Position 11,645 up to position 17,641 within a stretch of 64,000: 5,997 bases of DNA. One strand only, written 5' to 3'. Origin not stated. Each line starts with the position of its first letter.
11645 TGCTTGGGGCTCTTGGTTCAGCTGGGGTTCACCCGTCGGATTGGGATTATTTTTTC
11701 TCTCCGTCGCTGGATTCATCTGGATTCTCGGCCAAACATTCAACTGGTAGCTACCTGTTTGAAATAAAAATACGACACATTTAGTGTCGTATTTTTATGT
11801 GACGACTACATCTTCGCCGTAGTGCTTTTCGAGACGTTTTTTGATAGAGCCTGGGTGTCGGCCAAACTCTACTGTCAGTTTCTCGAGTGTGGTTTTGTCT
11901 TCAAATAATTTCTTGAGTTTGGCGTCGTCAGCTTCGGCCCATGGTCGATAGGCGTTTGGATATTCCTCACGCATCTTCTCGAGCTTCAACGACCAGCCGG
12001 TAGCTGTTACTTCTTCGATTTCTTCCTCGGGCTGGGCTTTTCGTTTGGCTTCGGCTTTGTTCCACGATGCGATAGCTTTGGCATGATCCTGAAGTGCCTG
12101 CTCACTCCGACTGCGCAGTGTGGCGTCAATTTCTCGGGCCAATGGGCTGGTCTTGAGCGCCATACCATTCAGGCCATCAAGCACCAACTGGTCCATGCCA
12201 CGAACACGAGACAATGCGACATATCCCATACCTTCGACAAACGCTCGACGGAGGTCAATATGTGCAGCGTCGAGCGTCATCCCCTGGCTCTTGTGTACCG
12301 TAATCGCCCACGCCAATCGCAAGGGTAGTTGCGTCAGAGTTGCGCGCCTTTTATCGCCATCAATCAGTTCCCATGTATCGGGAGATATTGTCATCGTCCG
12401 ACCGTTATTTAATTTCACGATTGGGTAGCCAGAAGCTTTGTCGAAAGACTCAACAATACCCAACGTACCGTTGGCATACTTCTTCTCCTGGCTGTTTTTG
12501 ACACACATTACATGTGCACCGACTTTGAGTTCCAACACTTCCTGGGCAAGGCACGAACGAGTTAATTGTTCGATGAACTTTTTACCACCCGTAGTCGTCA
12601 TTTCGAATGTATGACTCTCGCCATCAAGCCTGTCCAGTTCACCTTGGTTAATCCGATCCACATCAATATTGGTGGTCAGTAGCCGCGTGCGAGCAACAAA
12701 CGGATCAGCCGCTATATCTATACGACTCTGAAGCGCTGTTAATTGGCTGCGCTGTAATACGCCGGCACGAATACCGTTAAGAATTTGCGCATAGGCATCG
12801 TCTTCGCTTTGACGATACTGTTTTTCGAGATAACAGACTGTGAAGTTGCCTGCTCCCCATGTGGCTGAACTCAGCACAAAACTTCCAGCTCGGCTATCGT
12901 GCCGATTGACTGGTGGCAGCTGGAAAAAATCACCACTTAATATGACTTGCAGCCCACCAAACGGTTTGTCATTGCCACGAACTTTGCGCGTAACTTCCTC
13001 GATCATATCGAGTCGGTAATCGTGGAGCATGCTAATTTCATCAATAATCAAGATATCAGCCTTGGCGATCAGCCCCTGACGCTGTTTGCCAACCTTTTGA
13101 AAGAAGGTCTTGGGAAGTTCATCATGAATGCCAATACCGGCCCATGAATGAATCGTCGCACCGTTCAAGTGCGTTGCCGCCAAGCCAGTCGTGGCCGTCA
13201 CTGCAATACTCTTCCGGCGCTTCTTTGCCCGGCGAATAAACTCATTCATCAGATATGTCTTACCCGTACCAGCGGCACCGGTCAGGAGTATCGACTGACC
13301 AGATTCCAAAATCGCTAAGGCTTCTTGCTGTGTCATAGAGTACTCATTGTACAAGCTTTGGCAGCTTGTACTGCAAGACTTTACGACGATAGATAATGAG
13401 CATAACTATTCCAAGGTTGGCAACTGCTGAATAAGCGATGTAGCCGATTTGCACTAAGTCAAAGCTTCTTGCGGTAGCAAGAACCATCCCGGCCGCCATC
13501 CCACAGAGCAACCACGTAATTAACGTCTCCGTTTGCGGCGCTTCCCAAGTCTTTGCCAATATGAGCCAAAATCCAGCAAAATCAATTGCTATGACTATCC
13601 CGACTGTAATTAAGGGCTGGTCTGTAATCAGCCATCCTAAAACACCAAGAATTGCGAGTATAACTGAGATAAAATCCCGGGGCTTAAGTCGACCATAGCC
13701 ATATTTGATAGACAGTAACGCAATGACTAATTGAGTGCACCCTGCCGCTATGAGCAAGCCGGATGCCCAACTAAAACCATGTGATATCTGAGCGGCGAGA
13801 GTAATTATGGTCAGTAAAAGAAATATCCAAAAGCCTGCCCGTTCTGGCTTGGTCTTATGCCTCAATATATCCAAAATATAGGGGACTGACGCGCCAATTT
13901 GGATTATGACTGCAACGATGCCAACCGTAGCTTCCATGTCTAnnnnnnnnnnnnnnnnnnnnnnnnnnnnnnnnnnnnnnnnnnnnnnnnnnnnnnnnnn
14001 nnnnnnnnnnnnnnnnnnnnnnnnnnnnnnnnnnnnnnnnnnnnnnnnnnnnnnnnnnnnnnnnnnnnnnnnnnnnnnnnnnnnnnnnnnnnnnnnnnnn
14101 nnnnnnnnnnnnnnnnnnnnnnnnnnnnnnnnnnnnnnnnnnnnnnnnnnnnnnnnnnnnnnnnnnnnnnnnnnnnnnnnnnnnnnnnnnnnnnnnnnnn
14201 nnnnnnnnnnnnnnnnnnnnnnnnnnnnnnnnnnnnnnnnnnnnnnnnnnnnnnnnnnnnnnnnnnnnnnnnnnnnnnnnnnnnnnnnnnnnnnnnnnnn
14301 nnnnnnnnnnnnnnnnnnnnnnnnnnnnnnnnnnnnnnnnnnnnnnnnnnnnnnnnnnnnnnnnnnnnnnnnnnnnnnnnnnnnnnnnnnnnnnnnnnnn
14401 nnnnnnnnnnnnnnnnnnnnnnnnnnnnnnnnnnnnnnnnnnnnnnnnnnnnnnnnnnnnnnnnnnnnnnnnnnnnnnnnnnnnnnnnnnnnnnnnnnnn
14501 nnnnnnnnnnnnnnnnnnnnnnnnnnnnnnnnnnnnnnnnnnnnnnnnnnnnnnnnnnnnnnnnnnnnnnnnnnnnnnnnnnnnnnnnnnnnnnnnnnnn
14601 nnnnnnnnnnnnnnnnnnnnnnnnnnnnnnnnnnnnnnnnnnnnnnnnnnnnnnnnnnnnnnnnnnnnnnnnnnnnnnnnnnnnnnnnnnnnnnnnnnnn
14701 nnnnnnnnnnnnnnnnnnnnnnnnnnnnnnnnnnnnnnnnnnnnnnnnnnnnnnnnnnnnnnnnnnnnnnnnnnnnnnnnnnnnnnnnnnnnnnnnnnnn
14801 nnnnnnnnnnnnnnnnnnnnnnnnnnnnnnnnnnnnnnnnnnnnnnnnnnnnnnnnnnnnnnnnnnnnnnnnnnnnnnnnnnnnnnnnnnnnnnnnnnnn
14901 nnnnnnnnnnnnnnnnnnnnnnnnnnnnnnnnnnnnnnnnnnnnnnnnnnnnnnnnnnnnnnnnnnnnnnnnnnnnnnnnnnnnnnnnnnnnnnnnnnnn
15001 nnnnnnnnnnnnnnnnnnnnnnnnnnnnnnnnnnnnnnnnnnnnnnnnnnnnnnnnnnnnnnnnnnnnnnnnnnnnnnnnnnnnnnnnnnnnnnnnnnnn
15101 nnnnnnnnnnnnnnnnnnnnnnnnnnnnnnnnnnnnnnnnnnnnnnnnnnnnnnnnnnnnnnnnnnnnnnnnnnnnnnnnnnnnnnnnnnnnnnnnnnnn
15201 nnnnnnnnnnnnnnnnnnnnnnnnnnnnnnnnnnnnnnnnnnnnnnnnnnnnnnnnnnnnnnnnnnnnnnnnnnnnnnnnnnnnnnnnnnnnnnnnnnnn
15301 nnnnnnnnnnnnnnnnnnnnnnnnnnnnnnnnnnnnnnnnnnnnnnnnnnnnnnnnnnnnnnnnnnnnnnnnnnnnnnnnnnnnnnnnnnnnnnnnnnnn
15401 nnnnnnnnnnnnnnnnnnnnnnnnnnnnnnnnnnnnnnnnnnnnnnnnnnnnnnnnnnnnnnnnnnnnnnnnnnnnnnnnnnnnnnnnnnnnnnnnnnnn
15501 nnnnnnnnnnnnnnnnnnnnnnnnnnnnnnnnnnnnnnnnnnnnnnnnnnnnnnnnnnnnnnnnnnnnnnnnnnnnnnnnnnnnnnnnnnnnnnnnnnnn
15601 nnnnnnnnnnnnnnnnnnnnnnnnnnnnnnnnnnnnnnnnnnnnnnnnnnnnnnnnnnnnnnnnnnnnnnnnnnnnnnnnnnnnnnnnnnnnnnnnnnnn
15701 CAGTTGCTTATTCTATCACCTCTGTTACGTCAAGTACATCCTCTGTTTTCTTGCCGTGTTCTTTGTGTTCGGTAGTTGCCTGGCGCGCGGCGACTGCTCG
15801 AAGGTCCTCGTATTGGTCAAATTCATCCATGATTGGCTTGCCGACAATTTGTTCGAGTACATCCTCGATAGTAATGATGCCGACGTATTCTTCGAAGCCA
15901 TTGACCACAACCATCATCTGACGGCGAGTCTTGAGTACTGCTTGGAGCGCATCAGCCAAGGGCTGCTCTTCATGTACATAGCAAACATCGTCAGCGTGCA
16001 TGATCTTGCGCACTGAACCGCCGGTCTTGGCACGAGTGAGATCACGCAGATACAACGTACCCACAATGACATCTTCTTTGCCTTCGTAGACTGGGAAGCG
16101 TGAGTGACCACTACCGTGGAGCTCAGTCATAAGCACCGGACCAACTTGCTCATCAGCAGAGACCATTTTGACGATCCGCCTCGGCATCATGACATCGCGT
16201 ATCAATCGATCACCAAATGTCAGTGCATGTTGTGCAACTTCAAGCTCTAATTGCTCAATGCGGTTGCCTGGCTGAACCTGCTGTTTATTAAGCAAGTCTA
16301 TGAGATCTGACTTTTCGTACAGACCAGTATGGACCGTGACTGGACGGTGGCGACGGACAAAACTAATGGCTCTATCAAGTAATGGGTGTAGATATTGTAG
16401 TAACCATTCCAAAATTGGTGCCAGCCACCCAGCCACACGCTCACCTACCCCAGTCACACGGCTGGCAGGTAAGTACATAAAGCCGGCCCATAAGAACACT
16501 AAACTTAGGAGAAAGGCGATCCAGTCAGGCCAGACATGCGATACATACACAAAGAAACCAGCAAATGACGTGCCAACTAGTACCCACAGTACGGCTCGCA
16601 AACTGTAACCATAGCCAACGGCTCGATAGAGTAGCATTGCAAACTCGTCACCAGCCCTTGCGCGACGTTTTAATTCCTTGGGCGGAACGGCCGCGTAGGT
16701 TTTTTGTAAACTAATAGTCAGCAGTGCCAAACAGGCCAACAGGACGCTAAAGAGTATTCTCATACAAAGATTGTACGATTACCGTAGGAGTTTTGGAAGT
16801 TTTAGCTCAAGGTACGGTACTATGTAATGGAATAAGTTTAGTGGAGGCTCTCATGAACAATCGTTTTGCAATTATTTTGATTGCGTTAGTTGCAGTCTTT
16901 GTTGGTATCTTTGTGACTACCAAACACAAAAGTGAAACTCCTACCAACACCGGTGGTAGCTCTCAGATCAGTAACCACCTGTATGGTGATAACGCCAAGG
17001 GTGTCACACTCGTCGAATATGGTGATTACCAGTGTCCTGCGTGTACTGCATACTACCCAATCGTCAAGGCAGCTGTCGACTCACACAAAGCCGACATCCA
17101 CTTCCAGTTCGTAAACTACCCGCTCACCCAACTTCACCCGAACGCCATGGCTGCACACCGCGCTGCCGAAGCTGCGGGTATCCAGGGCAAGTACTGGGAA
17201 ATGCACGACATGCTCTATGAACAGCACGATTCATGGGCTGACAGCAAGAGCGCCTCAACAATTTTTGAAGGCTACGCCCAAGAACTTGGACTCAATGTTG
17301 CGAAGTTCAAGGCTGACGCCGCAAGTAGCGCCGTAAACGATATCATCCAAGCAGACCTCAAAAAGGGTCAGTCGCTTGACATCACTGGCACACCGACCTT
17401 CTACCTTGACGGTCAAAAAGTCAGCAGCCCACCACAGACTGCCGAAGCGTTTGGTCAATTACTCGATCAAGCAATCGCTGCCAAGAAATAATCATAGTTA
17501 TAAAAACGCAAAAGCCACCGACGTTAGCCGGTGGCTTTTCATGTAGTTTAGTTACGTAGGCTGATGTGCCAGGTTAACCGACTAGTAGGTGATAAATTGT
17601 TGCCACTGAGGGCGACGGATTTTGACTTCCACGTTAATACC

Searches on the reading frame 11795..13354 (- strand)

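Call 45: search_protein_families(library=pfam, proteins=[window:11795-13354:-], max_evalue=0.0001)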
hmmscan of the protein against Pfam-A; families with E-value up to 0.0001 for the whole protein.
window:11795-13354:- (519 aa): 7 families
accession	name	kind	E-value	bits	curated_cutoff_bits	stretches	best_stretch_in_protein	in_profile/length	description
PF05970.20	PIF1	-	1.3e-39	136.5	25.9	1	15-186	18-193/223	PIF1-like helicase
PF13604.12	AAA_30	-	3.1e-16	60.1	27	1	5-211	2-185/191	AAA domain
PF13245.12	AAA_19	-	7.3e-15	55.8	25.1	1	9-149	1-132/134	AAA domain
PF13401.12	AAA_22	-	2.9e-08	34.6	27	1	18-141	4-122/130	AAA domain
PF21530.3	Pif1_2B_dom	-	6.5e-08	32.6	23.9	1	260-303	2-46/47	DNA helicase Pif1, 2B domain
PF01443.25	Viral_helicase1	-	1.6e-06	28.6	21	0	23-112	2-73/228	Viral superfamily 1 RNA helicase core domain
PF13191.12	AAA_16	-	2.8e-05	25.1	32.6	1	18-47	21-52/167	AAA ATPase domain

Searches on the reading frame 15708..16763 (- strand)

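Call 45: search_protein_families(library=pfam, proteins=[window:15708-16763:-], max_evalue=0.0001)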
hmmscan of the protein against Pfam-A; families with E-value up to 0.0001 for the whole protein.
window:15708-16763:- (351 aa): 1 family
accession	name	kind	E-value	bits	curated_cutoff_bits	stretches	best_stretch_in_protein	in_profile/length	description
PF00571.33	CBS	-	1.3e-12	48.3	24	1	251-307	1-56/57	CBS domain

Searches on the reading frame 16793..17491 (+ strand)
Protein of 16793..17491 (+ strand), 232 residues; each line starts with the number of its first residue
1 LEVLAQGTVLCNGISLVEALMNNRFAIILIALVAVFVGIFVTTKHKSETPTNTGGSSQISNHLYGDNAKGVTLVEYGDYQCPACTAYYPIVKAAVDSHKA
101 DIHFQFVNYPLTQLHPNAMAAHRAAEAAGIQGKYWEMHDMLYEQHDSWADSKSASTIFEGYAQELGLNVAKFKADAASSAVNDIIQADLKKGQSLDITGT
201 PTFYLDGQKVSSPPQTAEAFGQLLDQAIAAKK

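Call 45: search_protein_families(library=pfam, proteins=[window:16793-17491:+], max_evalue=0.0001)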
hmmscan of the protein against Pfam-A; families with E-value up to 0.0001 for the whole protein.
window:16793-17491:+ (232 aa): 3 families
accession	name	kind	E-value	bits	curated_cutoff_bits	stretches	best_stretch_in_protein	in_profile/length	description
PF13462.12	Thioredoxin_4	-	1.1e-21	78.2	23.2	1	60-225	4-164/165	Thioredoxin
PF01323.26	DSBA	-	1.6e-14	54.6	25.6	1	73-211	2-178/191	DSBA-like thioredoxin domain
PF13743.12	Thioredoxin_5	-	3.2e-08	33.9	27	1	124-204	80-162/186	Thioredoxin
